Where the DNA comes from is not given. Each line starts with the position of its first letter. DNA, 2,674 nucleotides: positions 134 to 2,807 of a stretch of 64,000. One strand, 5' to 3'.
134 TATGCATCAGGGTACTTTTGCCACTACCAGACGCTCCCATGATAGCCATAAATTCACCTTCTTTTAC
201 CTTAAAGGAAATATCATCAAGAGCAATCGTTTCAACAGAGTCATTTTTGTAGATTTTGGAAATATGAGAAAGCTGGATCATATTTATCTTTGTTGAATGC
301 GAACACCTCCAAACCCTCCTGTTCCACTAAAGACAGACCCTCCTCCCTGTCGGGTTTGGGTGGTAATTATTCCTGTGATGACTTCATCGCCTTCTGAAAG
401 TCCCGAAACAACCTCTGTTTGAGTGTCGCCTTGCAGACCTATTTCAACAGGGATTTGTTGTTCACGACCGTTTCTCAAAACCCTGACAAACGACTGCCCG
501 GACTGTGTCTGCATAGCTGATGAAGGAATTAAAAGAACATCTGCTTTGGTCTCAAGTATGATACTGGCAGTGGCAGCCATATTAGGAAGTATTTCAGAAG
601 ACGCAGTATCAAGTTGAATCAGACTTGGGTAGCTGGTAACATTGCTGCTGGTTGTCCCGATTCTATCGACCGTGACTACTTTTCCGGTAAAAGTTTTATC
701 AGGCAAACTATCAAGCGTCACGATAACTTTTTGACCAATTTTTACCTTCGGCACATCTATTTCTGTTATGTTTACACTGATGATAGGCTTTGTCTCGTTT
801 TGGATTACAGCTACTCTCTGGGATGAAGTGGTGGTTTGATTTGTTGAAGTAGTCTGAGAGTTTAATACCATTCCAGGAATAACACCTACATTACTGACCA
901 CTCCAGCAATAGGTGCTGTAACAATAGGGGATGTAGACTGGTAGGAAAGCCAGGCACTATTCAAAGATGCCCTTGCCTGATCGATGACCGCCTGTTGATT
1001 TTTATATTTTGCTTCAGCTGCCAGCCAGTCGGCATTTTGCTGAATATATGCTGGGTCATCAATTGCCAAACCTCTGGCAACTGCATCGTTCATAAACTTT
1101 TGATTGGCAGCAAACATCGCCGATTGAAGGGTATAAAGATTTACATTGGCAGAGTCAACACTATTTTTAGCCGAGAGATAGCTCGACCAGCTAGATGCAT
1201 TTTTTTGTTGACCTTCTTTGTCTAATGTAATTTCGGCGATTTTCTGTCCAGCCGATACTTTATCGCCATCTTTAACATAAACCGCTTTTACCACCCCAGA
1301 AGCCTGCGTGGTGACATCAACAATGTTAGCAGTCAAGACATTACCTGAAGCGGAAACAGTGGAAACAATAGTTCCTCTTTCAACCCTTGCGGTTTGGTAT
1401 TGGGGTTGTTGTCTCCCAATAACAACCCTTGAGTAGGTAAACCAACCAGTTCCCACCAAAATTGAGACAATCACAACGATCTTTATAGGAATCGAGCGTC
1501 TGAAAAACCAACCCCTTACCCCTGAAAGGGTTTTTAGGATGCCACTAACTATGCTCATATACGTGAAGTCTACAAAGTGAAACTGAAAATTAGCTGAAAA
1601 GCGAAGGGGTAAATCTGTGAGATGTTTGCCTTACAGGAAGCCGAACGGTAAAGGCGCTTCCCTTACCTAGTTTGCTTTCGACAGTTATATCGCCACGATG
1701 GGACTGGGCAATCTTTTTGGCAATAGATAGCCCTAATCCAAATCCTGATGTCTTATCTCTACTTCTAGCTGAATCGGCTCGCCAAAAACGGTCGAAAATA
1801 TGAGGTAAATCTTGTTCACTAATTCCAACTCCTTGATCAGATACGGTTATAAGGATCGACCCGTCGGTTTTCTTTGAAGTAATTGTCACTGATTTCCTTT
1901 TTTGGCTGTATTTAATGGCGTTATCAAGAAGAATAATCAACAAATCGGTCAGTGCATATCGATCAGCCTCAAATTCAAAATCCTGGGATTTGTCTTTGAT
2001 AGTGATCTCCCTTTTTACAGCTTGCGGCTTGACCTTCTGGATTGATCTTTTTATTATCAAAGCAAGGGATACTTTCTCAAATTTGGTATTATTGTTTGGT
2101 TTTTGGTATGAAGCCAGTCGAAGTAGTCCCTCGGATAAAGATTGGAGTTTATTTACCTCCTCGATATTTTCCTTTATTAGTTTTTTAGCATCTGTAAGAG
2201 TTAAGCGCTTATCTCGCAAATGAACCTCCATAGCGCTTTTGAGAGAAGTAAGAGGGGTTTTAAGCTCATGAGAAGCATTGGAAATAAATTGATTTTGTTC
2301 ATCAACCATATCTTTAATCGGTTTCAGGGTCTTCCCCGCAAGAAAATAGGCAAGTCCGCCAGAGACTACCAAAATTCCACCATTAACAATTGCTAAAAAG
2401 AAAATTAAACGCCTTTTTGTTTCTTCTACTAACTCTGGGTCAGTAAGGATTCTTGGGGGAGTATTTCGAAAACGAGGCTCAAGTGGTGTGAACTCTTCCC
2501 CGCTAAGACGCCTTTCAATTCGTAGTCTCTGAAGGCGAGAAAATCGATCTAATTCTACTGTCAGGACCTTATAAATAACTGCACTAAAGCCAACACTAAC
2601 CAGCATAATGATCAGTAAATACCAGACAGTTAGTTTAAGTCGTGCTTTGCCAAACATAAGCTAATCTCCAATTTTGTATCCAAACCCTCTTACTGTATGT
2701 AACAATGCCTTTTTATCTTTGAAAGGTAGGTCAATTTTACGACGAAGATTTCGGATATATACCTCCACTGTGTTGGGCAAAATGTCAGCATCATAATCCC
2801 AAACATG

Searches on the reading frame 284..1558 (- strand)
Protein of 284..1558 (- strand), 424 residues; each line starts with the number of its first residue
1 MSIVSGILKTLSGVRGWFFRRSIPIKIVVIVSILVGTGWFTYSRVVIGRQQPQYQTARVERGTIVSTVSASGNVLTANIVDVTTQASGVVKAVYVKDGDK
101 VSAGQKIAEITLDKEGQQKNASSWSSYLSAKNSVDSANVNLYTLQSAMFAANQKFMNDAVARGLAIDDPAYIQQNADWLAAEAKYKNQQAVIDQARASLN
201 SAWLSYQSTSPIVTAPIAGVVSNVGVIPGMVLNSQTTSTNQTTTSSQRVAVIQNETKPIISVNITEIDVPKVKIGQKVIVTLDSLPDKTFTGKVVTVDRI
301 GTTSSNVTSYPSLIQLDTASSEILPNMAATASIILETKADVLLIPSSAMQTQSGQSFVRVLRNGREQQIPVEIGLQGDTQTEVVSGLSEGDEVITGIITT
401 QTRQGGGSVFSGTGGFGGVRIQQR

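Call 42: search_protein_families(library=pfam, proteins=[window:284-1558:-], max_evalue=0.001)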
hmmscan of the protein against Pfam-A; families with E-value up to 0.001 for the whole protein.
window:284-1558:- (424 aa): 6 families
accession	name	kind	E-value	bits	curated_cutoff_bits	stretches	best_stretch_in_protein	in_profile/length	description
PF16576.10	HlyD_D23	-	3.7e-12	46.4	30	1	67-298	5-185/214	Barrel-sandwich domain of CusB or HlyD membrane-fusion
PF13437.12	HlyD_3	-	2.5e-09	38.2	22.2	1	213-319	2-96/106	HlyD family secretion protein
PF13533.13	Biotin_lipoyl_2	-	2e-07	31.1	29.8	1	82-111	3-32/32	Biotin-lipoyl like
PF12700.13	HlyD_2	-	1.8e-06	27.4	25.1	1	51-120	37-104/416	HlyD family secretion protein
PF00529.27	CusB_dom_1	-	1.7e-05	25.4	26.5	0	147-395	12-89/89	Cation efflux system protein CusB domain 1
PF00364.28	Biotin_lipoyl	-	0.0001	22.5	22.1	1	81-110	44-73/73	Biotin-requiring enzyme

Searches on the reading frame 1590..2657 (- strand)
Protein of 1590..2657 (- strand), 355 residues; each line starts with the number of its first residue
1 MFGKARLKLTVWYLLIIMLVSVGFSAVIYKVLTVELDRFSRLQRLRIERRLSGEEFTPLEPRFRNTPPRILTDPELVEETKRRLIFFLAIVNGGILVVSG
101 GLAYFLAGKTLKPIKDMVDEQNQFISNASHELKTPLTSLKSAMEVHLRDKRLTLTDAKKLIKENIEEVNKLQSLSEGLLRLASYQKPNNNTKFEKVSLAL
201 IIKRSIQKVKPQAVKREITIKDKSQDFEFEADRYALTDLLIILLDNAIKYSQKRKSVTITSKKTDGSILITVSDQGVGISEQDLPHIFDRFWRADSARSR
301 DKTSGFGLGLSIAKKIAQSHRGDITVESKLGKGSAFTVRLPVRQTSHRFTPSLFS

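Call 42: search_protein_families(library=pfam, proteins=[window:1590-2657:-], max_evalue=0.001)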
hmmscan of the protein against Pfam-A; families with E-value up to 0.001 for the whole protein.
window:1590-2657:- (355 aa): 4 families
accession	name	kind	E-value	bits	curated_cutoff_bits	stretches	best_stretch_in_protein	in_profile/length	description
PF02518.31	HATPase_c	-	5.6e-29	101.3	26.4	1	232-343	2-110/111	Histidine kinase-, DNA gyrase B-, and HSP90-like ATPase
PF00512.31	HisKA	-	1e-11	45.1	26.9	1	121-184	2-63/66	His Kinase A (phospho-acceptor) domain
PF14501.12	HATPase_c_5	-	8.1e-07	29.4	22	1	234-329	4-91/102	GHKL domain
PF13589.12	HATPase_c_3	-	3.8e-05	24.2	25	1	243-329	10-93/137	Histidine kinase-, DNA gyrase B-, and HSP90-like ATPase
